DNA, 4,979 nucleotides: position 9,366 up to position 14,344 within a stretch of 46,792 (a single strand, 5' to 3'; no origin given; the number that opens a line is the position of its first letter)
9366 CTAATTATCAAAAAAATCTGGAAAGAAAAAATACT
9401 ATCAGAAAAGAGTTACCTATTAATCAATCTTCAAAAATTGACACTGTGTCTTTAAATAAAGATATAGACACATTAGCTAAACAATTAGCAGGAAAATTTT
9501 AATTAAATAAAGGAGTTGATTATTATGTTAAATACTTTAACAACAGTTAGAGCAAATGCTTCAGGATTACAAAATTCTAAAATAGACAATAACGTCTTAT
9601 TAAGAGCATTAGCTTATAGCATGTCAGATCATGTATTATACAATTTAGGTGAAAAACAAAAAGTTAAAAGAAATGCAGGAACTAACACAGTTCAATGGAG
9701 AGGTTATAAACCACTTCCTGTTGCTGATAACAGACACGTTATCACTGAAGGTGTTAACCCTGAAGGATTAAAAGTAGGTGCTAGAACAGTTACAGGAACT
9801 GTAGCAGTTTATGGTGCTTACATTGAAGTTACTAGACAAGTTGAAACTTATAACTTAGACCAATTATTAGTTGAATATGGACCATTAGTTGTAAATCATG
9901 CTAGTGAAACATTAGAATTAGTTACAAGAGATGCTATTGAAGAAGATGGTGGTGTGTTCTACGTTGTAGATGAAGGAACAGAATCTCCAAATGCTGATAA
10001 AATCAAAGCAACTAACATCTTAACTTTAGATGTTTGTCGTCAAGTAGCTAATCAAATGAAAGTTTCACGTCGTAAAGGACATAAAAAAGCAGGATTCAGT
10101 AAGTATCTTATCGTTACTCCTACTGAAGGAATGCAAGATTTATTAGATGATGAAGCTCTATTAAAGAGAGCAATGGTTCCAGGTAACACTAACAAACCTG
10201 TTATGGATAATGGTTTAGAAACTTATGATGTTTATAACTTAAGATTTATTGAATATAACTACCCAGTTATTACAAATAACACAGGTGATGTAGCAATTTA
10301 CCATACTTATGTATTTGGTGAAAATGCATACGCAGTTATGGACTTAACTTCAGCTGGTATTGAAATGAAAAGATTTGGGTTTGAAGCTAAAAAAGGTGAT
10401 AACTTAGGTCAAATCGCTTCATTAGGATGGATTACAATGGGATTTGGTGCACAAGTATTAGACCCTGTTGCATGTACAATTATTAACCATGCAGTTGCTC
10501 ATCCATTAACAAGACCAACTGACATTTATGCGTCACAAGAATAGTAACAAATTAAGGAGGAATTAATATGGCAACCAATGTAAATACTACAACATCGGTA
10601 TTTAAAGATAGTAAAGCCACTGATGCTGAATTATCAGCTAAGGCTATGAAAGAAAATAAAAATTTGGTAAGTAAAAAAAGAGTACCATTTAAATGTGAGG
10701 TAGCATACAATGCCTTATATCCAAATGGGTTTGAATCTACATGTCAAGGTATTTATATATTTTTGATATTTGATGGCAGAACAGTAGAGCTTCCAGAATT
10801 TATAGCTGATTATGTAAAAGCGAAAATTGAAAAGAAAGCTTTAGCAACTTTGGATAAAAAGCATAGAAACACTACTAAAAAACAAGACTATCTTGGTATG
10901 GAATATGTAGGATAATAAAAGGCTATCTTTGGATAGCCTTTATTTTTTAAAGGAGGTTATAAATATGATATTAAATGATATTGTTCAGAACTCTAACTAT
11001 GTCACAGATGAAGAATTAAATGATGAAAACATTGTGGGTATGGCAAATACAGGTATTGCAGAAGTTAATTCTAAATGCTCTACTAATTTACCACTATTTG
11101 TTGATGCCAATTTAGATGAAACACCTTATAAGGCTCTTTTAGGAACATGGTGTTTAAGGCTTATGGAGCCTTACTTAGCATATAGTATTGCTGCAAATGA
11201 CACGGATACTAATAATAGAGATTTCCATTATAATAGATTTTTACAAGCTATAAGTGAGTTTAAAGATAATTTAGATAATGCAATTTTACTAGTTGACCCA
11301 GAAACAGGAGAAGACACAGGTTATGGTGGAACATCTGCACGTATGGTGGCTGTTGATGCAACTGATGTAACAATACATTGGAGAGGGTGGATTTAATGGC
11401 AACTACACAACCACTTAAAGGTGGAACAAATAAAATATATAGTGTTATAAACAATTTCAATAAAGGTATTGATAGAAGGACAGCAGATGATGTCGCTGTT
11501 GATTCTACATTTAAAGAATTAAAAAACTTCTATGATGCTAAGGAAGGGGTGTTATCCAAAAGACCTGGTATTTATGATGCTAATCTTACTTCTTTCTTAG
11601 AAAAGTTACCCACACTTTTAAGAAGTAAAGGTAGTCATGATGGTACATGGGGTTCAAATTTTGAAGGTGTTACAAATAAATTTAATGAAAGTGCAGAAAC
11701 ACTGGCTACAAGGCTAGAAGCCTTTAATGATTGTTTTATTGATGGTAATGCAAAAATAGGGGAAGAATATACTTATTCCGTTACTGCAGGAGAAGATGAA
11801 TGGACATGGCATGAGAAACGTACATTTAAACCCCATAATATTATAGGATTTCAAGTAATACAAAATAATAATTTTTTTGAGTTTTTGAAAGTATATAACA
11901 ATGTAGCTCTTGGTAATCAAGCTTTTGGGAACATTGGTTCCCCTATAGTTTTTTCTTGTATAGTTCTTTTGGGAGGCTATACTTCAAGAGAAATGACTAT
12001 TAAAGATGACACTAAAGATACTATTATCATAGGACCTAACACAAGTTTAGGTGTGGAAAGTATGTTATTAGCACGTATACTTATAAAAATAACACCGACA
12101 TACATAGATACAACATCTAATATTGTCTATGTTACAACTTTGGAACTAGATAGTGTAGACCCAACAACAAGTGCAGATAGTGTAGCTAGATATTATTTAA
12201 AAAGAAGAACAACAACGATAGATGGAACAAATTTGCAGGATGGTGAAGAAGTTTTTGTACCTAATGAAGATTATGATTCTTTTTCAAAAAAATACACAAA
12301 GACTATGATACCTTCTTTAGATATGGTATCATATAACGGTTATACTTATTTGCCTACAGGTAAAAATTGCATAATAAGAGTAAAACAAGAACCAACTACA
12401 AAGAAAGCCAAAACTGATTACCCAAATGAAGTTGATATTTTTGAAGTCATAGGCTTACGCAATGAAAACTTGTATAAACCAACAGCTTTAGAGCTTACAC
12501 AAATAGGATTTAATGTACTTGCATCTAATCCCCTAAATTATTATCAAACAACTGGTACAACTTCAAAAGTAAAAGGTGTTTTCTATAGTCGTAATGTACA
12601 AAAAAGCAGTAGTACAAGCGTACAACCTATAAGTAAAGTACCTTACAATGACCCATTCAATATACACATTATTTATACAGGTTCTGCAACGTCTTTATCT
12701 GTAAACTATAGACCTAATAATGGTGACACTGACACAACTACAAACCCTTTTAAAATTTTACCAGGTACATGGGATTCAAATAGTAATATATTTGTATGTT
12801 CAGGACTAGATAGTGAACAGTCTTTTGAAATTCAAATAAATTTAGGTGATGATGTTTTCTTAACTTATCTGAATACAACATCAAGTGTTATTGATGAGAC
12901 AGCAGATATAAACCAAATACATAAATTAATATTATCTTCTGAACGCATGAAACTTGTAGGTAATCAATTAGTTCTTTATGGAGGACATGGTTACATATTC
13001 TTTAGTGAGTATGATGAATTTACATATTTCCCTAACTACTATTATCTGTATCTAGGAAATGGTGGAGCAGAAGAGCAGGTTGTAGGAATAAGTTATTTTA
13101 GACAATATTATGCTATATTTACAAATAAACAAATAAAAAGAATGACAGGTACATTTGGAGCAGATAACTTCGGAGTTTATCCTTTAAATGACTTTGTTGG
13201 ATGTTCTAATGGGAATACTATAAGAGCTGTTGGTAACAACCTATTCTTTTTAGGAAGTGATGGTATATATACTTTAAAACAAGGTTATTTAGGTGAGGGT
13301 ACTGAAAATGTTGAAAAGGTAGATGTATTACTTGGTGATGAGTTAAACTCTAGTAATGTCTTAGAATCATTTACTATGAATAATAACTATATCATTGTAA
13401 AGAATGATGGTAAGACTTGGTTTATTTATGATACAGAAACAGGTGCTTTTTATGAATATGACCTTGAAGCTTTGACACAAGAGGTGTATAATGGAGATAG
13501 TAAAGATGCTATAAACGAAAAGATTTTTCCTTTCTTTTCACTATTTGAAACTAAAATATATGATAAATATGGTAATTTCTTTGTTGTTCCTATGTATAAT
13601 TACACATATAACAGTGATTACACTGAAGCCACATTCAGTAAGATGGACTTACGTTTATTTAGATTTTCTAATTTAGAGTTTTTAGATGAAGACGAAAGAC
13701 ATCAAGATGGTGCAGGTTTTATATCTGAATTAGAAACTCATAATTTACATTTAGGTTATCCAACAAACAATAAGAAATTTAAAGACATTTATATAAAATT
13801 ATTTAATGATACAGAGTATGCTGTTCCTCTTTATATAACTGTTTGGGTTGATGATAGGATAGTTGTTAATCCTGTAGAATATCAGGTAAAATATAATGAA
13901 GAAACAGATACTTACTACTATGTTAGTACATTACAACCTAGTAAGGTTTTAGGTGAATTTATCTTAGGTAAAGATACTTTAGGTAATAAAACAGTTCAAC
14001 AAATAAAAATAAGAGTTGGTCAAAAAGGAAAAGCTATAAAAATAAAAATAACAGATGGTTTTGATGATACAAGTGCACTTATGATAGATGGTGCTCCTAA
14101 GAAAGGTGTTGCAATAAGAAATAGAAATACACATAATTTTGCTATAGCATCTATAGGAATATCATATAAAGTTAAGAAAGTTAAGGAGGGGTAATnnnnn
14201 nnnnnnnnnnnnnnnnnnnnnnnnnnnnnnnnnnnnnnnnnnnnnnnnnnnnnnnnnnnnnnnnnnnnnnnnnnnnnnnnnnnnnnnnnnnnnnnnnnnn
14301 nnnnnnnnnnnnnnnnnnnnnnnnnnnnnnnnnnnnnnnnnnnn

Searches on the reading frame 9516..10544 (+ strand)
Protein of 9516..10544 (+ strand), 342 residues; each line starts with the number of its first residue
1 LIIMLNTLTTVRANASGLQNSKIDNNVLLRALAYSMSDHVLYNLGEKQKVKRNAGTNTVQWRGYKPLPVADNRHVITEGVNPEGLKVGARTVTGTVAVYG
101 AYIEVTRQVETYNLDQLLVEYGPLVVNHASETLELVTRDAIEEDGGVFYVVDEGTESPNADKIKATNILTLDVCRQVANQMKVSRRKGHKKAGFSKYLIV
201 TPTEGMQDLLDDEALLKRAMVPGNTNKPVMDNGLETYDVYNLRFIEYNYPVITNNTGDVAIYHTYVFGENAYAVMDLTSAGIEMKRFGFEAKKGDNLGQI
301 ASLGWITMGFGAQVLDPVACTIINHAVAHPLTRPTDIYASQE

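Call 25: search_protein_families(library=phrogs, proteins=[window:9516-10544:+], max_evalue=0.00001)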
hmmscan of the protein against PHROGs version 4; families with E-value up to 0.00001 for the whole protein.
window:9516-10544:+ (342 aa): 1 family
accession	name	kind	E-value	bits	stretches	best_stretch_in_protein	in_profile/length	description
phrog_1357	-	head and packaging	6.3e-19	69.1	1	31-320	41-339/356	major head protein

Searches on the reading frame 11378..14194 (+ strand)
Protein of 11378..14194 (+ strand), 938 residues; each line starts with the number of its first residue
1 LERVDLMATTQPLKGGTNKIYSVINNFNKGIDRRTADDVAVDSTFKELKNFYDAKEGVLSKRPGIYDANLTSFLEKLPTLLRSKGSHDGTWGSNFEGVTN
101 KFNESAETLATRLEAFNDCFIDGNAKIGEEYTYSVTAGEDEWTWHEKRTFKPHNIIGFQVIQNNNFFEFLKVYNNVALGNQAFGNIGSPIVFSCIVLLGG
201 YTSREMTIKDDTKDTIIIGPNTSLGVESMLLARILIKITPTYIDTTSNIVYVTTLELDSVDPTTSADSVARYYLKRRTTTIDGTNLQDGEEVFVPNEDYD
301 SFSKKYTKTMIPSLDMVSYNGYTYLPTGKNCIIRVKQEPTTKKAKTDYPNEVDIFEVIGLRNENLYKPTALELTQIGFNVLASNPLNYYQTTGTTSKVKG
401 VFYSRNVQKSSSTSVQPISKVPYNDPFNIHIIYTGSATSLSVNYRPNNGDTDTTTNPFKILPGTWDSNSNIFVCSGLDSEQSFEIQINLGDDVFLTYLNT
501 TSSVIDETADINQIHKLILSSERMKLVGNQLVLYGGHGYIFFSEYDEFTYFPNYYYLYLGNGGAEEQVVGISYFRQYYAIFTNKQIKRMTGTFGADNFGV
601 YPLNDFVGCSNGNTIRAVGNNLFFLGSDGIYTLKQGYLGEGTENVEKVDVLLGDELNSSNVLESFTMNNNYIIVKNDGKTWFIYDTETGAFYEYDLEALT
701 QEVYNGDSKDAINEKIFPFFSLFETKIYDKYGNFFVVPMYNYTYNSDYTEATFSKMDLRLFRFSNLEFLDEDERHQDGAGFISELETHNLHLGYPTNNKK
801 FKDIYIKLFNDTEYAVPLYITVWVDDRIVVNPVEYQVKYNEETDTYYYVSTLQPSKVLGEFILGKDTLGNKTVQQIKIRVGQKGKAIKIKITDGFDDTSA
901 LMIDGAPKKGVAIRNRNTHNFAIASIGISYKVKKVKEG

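Call 25: search_protein_families(library=phrogs, proteins=[window:11378-14194:+], max_evalue=0.00001)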
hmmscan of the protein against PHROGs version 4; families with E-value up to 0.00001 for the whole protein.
window:11378-14194:+ (938 aa): 1 family
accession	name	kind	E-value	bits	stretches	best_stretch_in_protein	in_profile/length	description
phrog_3287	-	head and packaging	6.5e-07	29.5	1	524-688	152-325/524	virion structural protein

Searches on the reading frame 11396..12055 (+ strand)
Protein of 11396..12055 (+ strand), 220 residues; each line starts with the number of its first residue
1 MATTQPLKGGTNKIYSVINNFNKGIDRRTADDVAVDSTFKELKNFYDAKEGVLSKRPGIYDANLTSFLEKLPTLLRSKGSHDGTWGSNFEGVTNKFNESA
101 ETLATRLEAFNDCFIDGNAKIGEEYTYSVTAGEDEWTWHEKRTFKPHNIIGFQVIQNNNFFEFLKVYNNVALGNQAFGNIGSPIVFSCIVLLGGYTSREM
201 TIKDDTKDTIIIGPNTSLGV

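Call 61: find_related_loci(query=window:11396-12055:+, collection=viral_contigs, flank=400)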
Query window:11396-12055:+ (220 aa) in viral_contigs; peptide patterns used: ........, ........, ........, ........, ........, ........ (x = any residue, [..] = any of these).
13 stretches matched a pattern; 2 encode a relative of the query (tblastn E <= 1e-3); 2 distinct loci.
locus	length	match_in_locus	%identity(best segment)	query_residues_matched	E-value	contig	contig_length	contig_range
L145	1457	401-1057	82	1-220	6e-127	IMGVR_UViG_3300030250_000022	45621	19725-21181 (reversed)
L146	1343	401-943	45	1-203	2e-51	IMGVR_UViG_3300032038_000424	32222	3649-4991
